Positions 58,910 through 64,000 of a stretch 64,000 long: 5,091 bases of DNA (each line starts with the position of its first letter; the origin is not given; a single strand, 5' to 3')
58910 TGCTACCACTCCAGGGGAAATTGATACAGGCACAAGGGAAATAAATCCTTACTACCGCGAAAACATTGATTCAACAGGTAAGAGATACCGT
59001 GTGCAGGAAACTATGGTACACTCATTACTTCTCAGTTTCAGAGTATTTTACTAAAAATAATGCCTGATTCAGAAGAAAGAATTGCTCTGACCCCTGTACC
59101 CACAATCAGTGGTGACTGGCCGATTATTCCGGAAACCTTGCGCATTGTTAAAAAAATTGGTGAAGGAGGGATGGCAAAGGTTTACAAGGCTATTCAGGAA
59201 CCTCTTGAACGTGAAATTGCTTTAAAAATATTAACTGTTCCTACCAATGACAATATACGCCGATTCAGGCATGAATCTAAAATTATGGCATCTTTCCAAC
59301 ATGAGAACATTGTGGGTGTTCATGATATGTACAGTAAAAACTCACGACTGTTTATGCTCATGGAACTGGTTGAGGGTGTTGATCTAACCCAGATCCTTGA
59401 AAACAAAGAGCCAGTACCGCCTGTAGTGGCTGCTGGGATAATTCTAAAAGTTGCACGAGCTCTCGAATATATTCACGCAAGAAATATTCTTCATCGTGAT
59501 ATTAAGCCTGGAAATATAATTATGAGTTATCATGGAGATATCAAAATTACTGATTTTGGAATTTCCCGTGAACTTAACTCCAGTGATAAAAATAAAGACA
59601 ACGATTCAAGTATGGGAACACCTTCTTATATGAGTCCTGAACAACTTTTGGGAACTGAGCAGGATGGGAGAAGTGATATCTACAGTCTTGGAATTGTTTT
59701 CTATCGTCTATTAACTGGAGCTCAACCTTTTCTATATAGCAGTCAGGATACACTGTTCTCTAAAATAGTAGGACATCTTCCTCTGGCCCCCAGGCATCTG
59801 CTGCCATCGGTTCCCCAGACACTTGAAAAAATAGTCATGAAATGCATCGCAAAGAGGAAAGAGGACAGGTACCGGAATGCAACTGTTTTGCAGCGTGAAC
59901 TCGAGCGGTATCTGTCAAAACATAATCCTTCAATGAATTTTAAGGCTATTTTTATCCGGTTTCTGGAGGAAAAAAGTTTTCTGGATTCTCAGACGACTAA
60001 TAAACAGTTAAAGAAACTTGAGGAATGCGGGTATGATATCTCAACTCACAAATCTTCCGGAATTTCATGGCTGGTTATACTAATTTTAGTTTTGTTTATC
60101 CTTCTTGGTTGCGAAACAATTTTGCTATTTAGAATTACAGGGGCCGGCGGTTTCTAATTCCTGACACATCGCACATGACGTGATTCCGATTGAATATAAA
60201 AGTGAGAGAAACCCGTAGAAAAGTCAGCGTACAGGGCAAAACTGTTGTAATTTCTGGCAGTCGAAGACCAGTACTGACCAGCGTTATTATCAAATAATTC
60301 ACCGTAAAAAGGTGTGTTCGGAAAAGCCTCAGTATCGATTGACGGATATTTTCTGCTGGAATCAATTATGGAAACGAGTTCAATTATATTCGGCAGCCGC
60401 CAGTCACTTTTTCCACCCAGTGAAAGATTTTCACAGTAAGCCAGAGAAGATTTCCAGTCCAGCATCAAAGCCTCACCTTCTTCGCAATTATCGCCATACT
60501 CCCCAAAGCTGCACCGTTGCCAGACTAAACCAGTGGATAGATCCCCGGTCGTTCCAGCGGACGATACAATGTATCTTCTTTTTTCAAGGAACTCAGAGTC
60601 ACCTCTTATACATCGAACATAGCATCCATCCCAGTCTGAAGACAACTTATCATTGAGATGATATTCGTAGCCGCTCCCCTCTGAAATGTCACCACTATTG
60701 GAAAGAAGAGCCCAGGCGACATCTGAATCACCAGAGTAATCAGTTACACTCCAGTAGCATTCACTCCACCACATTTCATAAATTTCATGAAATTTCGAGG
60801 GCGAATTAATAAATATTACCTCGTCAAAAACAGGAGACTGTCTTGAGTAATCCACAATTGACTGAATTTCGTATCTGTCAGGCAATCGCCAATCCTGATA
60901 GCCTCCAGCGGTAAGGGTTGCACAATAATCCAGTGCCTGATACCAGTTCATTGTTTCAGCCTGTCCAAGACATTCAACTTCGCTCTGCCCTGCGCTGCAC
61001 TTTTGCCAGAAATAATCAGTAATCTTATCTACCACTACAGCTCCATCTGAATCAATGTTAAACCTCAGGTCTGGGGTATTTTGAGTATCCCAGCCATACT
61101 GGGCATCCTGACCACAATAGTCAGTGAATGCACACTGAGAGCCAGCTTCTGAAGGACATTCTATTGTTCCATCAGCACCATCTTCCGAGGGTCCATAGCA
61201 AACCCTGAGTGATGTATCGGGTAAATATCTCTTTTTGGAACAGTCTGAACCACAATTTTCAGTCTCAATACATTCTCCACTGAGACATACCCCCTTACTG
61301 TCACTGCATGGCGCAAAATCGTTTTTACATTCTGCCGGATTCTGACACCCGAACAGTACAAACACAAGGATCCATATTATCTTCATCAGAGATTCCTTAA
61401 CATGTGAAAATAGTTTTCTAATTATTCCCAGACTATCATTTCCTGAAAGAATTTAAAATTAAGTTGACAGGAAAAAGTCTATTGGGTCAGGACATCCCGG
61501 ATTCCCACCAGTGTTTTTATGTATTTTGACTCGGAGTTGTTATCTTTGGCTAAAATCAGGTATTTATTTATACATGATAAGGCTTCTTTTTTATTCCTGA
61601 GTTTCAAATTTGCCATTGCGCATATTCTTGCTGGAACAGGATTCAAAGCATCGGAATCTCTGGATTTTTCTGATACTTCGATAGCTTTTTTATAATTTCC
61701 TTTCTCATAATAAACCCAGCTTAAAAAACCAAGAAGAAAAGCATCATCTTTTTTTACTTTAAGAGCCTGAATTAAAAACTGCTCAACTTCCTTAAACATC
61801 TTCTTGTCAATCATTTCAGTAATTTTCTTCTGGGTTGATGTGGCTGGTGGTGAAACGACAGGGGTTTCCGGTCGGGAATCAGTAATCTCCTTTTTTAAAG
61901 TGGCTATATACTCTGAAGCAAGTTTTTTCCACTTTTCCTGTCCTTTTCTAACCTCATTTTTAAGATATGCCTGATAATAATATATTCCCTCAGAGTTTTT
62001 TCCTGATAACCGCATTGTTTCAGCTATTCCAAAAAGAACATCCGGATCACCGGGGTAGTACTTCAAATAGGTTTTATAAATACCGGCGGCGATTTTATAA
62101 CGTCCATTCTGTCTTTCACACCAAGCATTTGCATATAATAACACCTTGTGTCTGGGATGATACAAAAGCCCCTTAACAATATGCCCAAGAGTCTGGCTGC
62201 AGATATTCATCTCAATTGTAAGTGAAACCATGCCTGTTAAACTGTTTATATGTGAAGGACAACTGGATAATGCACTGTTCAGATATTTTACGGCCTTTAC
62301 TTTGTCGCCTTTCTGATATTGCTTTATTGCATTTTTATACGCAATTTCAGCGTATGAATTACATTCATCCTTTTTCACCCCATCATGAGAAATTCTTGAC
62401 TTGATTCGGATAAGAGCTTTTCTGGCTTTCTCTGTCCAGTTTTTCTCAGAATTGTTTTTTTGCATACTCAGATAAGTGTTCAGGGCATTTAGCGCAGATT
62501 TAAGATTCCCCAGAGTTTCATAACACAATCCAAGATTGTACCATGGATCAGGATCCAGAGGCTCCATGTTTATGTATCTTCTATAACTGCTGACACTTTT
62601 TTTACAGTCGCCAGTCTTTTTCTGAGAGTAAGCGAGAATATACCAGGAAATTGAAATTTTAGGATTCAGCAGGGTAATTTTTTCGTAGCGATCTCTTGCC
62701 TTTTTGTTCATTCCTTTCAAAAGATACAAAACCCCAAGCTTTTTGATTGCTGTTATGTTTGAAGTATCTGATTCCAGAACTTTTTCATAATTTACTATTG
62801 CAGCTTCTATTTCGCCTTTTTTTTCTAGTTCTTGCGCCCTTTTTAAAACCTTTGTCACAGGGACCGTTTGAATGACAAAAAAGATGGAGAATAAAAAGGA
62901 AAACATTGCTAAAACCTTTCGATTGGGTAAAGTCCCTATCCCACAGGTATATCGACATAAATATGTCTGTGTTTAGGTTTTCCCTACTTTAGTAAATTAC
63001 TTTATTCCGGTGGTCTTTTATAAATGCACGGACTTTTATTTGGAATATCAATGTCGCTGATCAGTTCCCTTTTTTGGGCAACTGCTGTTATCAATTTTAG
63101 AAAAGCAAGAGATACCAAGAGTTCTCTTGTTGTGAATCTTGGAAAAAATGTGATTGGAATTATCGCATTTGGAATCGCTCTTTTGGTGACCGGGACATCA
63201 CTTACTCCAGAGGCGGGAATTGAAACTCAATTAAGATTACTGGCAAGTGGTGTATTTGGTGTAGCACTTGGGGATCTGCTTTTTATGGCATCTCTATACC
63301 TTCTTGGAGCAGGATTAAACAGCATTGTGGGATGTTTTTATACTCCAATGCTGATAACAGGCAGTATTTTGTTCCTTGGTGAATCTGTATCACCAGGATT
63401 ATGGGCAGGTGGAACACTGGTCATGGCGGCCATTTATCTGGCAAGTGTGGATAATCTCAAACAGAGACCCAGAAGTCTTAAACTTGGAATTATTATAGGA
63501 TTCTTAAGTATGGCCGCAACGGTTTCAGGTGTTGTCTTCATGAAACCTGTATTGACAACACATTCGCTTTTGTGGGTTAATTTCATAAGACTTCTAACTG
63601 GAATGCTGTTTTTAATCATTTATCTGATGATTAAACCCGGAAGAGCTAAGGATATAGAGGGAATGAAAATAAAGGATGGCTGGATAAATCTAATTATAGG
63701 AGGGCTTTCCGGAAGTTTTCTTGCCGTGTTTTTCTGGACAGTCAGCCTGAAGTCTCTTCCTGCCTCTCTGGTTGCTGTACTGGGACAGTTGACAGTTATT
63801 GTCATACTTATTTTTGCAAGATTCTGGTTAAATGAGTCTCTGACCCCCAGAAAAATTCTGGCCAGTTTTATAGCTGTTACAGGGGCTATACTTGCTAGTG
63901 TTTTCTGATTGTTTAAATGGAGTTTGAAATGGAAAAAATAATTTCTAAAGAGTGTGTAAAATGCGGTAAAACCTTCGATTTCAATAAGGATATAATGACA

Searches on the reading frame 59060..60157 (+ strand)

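Call 25: search_protein_families(library=pfam, proteins=[window:59060-60157:+], max_evalue=0.001)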
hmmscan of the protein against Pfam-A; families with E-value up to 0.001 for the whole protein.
window:59060-60157:+ (365 aa): 4 families
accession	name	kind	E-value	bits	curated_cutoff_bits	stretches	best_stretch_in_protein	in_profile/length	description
PF00069.31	Pkinase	-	1.1e-59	202.5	31.7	1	29-279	3-260/263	Protein kinase domain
PF07714.23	PK_Tyr_Ser-Thr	-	1.8e-42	145.9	23.1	1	28-276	2-254/258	Protein tyrosine and serine/threonine kinase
PF03109.22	ABC1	-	9.3e-08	31.9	22.9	1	73-178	118-223/244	ABC1 atypical kinase-like domain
PF17667.7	Pkinase_fungal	-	8.5e-05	21.9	24.1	1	136-210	300-379/387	Fungal protein kinase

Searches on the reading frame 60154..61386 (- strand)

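Call 96: search_protein_families(library=pfam, proteins=[window:60154-61386:-], max_evalue=0.001)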
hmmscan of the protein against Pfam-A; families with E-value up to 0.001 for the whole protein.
window:60154-61386:- (410 aa): 1 family
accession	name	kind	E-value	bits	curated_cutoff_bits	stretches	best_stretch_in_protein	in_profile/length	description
PF07603.17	Lcl_C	-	1.3e-55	187.2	34.9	2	278-409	1-117/117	Lcl C-terminal domain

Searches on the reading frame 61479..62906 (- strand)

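Call 96: search_protein_families(library=pfam, proteins=[window:61479-62906:-], max_evalue=0.001)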
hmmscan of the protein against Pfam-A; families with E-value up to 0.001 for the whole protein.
window:61479-62906:- (475 aa): 20 families
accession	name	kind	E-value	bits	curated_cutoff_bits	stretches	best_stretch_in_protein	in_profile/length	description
PF07719.23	TPR_2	-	2.8e-23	80.5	27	0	120-152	2-34/34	Tetratricopeptide repeat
PF14559.12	TPR_19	-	1.7e-18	67.1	25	0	30-83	4-57/68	Tetratricopeptide repeat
PF13432.12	TPR_16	-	1.5e-16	60.9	32.7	1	91-146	3-58/65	Tetratricopeptide repeat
PF13428.12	TPR_14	-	6.3e-16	57.7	23.5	0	119-161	1-42/44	Tetratricopeptide repeat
PF13431.12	TPR_17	-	1.5e-15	56.5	24.4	1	108-139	2-33/34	Tetratricopeptide repeat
PF13181.12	TPR_8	-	3.9e-14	52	25.7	1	121-152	3-34/34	Tetratricopeptide repeat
PF13424.12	TPR_12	-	1.1e-13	51.5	30.1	0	123-150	49-76/77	Tetratricopeptide repeat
PF12895.13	ANAPC3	-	5.6e-13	49.4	27.2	1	385-448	22-81/82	Anaphase-promoting complex, cyclosome, subunit 3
PF13174.12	TPR_6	-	7.4e-13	48.7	26.3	0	88-113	3-28/33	Tetratricopeptide repeat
PF13414.12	TPR_11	-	5e-12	45.7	26.8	1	29-65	6-42/42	TPR repeat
PF00515.34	TPR_1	-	1.3e-11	44.2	27.8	1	120-152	2-34/34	Tetratricopeptide repeat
PF13371.12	TPR_9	-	1e-10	41.9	35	1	110-150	20-60/73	Tetratricopeptide repeat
PF23914.1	TPR_CcmH_CycH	-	1.1e-07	32.3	42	0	109-155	40-86/158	Cytochrome c-type biogenesis protein H TPR domain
PF13176.12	TPR_7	-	2e-07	31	27.9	0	392-412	2-22/36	Tetratricopeptide repeat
PF24575.1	TPR_Slam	-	2.3e-07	31.6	35.2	0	255-298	48-91/104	Surface lipoprotein assembly modifier, N-terminal TPR repeats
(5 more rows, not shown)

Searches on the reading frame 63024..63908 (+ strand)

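Call 96: search_protein_families(library=pfam, proteins=[window:63024-63908:+], max_evalue=0.001)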
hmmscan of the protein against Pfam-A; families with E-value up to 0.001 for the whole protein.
window:63024-63908:+ (294 aa): 1 family
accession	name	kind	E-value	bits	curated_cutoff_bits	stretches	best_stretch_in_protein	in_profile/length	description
PF00892.27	EamA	-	6.7e-33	114.3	28.2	2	154-292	2-134/135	EamA-like transporter family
